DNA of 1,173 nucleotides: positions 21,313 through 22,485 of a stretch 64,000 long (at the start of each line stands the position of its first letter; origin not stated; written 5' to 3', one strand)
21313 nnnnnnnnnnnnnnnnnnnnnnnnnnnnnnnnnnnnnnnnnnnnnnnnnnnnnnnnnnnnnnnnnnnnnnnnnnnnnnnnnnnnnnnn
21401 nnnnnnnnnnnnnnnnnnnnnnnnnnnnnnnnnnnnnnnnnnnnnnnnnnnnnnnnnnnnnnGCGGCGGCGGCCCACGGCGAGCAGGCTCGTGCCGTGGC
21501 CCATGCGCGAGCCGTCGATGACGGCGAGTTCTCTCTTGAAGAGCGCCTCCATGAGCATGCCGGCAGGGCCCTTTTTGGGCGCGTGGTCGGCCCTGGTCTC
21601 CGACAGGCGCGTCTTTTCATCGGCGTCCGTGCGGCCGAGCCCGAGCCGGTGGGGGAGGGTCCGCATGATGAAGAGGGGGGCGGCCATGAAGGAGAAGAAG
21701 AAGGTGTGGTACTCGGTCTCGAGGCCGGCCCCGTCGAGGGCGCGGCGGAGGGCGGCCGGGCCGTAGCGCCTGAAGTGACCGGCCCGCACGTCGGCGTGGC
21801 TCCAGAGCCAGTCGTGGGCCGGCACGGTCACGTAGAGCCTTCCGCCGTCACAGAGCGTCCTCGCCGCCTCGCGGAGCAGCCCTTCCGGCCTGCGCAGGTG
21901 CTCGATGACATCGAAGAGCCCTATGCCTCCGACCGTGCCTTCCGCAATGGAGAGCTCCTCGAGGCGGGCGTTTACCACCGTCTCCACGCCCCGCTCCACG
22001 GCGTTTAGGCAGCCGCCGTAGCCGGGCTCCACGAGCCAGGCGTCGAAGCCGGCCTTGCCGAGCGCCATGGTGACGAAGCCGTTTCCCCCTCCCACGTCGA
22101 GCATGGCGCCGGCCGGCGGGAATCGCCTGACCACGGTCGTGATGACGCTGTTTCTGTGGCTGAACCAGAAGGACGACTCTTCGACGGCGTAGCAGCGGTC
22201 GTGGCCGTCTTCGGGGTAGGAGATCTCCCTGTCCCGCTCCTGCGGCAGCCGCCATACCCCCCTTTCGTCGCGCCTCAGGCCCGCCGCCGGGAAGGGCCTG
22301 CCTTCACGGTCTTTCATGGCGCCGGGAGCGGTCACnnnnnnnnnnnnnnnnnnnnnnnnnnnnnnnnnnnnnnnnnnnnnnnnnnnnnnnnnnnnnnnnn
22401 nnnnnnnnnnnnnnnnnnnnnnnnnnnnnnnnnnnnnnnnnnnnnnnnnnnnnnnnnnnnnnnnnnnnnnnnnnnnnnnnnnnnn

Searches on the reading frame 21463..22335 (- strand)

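Call 13: search_protein_families(library=pfam, proteins=[window:21463-22335:-], max_evalue=0.001)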
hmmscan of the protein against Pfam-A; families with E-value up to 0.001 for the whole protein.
window:21463-22335:- (291 aa): 4 families
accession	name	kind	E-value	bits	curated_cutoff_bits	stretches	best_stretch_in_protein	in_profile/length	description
PF13489.12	Methyltransf_23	-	8.6e-15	55.3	27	1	68-208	12-162/164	Methyltransferase domain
PF08241.18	Methyltransf_11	-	5e-09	37.1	21.2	1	79-169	1-95/95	Methyltransferase domain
PF08242.18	Methyltransf_12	-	0.00019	22.5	30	1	79-167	1-98/98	Methyltransferase domain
PF13649.12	Methyltransf_25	-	0.00066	20.8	27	0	79-165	2-97/97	Methyltransferase domain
